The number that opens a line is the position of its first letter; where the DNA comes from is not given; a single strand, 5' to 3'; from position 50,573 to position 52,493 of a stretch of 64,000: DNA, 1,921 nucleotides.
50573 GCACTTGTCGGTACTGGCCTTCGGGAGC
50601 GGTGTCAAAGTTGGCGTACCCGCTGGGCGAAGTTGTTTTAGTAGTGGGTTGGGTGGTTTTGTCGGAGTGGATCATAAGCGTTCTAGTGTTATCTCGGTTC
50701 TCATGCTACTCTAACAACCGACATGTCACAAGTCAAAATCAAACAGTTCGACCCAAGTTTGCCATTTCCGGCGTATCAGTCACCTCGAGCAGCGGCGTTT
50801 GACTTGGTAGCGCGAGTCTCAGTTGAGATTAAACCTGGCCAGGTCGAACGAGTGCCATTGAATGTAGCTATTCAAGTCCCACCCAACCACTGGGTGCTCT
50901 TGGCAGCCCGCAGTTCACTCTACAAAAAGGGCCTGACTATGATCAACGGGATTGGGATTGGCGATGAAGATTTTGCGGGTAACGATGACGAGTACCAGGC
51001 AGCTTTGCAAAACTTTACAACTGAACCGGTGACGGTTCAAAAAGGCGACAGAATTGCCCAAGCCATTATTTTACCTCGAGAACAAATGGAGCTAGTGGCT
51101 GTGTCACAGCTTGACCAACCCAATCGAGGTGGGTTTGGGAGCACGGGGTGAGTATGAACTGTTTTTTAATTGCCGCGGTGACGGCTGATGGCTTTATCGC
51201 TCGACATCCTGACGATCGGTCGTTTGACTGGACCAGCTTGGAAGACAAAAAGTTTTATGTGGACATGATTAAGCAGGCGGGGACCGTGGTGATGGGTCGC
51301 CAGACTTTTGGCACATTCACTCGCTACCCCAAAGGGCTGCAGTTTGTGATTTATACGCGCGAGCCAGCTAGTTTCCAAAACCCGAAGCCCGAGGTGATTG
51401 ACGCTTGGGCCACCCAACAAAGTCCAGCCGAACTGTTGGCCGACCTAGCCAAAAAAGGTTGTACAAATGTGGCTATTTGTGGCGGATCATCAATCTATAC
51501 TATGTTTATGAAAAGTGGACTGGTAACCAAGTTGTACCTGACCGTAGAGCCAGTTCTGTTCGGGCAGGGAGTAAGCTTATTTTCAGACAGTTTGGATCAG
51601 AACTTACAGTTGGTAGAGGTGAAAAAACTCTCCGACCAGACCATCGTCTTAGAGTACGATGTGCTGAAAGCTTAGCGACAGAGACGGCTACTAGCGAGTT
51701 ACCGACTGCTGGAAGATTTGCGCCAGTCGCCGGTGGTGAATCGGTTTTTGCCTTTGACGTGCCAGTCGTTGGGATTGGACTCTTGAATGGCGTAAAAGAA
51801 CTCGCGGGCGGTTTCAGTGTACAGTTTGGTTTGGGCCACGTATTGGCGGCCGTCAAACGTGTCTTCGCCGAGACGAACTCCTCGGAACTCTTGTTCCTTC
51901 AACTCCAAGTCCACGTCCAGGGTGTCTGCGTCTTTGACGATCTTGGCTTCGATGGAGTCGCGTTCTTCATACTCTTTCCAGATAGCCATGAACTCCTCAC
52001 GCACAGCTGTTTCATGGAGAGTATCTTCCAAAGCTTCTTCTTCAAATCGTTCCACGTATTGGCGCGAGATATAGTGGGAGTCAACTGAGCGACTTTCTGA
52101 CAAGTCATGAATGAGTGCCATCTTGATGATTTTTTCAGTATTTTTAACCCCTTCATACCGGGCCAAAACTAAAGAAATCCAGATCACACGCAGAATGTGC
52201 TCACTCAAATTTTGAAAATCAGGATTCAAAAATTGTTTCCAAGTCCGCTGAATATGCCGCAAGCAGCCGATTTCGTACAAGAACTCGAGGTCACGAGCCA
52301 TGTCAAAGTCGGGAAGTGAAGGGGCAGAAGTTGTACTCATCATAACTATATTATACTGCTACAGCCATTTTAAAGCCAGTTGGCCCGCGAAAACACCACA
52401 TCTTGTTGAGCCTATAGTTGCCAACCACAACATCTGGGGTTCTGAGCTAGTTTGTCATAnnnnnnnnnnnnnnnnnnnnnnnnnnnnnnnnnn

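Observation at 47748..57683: Consolidated dTTP synthesis/salvage super-cluster with a fused dCMP deaminase and two large uncharacterised proteins embedded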

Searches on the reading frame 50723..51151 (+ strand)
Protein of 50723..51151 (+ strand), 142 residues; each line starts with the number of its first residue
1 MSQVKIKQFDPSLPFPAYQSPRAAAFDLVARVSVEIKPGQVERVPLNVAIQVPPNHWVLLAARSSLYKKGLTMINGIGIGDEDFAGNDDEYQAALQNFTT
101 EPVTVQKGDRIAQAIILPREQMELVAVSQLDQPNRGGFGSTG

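Call 4: search_protein_families(library=pfam, proteins=[window:50723-51151:+], max_evalue=0.01)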
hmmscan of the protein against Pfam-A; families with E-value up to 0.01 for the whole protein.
window:50723-51151:+ (142 aa): 2 families
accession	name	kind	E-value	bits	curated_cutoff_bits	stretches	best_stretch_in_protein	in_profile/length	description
PF00692.24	dUTPase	-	1.2e-22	80.5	22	1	14-142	4-129/129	dUTPase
PF22769.1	DCD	-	2.2e-05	25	27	1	36-114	73-148/153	dCTP deaminase-like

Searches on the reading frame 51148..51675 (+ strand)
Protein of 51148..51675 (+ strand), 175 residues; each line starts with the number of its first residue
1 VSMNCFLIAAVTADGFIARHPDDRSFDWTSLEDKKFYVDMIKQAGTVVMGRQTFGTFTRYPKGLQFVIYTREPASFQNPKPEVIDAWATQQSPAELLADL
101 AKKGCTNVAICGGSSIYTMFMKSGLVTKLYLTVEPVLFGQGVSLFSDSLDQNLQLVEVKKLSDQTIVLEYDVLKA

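Call 4: search_protein_families(library=pfam, proteins=[window:51148-51675:+], max_evalue=0.01)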
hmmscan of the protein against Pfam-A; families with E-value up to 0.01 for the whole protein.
window:51148-51675:+ (175 aa): 2 families
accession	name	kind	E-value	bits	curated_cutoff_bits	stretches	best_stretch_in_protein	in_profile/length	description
PF01872.23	RibD_C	-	2.8e-17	63.6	24.1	1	9-166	7-196/197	RibD C-terminal domain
PF00186.24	DHFR_1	-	6e-09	36.2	25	1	7-133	4-115/159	Dihydrofolate reductase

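Call 24: search_protein_families(library=ncbifam, proteins=[window:51148-51675:+], max_evalue=0.1)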
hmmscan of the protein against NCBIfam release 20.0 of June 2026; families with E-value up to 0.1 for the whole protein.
window:51148-51675:+ (175 aa): 20 families
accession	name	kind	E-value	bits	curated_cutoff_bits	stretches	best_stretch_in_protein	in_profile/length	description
NF041386.1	dihyfolred_HdrA_Halo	equivalog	1.3e-08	34.9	300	1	4-122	2-111/158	dihydrofolate reductase HdrA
TIGR00227.1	ribD_Cterm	domain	8.8e-07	28.7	150.15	1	88-159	125-199/216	riboflavin-specific deaminase C-terminal domain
NF010663.0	PRK14059.1-1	equivalog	2.2e-06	27.2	184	1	96-172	169-251/253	pyrimidine reductase family protein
NF010664.0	PRK14059.1-2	equivalog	1.9e-05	24.4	226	1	84-143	161-223/257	pyrimidine reductase family protein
NF033851.1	trim_DfrA35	exception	5.6e-05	22.8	360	1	23-133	17-120/170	trimethoprim-resistant dihydrofolate reductase DfrA35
NF000039.1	trim_DfrA18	exception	0.00011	21.9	375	1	33-131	37-132/184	trimethoprim-resistant dihydrofolate reductase DfrA18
NF000019.2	trim_DfrA3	exception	0.00029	20.7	350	1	6-151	4-133/162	trimethoprim-resistant dihydrofolate reductase DfrA3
NF000109.2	trim_DfrA9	exception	0.00039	20.5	350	1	8-135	7-127/177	trimethoprim-resistant dihydrofolate reductase DfrA9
NF008037.0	PRK10769.1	equivalog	0.00068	19.5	168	1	6-132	4-114/160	type 3 dihydrofolate reductase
TIGR01508.1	rib_reduct_arch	equivalog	0.00085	18.6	186.45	1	86-161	118-200/210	2,5-diamino-6-(ribosylamino)-4(3H)-pyrimidinone 5'-phosphate reductase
TIGR00326.1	eubact_ribD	equivalog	0.0024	17.2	156.35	1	46-151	211-320/343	bifunctional diaminohydroxyphosphoribosylaminopyrimidine deaminase/5-amino-6-(5-phosphoribosylamino)uracil reductase RibD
NF047323.1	trim_DfrA50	exception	0.0027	17.7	355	1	7-149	3-126/158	trimethoprim-resistant dihydrofolate reductase DfrA50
NF000055.3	trim_DfrA12_A21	exception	0.004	17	330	1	2-120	5-111/165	DfrA12/DfrA21 family trimethoprim-resistant dihydrofolate reductase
NF000332.1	trim_DfrDGK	exception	0.0094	15.8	300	1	7-133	4-115/161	DfrD/DfrG/DfrK family trimethoprim-resistant dihydrofolate reductase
NF000127.2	trim_DfrA20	exception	0.01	15.8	325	1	22-133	19-124/169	trimethoprim-resistant dihydrofolate reductase DfrA20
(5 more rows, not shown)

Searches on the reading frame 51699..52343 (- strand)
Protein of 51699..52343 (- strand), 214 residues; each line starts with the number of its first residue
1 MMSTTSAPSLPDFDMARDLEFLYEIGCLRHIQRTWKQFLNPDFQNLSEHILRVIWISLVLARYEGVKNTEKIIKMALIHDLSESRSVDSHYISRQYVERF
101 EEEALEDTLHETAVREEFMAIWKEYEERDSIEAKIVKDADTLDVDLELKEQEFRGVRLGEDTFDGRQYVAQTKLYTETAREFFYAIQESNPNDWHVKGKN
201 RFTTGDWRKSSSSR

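Call 4: search_protein_families(library=pfam, proteins=[window:51699-52343:-], max_evalue=0.01)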
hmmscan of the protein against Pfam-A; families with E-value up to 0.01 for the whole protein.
window:51699-52343:- (214 aa): 3 families
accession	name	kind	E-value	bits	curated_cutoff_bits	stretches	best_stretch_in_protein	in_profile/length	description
PF13023.12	HD_3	-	3.1e-22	79.7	22.5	1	26-152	2-135/165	HD domain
PF01966.28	HD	-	1.2e-09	38.9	22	1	47-144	2-115/116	HD domain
PF12917.13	YfbR-like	-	3.2e-07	30.6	25.9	1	21-150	2-143/182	5'-deoxynucleotidase YfbR-like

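Call 24: search_protein_families(library=ncbifam, proteins=[window:51699-52343:-], max_evalue=0.1)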
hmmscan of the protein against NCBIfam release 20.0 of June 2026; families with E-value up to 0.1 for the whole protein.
window:51699-52343:- (214 aa): 1 family
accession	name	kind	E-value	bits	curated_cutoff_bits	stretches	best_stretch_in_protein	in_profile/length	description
NF003009.0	PRK03826.1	equivalog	3.1e-06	27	122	1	20-150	5-147/197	5'-deoxynucleotidase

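Call 49: search_protein_families(library=padloc, proteins=[window:51699-52343:-], max_evalue=0.01)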
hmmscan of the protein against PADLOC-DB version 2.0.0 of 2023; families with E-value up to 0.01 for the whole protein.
window:51699-52343:- (214 aa): 0 families

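Call 50: search_protein_families(library=phrogs, proteins=[window:51699-52343:-], max_evalue=0.01)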
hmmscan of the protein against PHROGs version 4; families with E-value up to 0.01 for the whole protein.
window:51699-52343:- (214 aa): 1 family
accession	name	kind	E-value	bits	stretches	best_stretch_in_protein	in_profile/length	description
phrog_7076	-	DNA, RNA and nucleotide metabolism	7.5e-07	30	1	28-150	12-137/188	dATP triphosphohydrolase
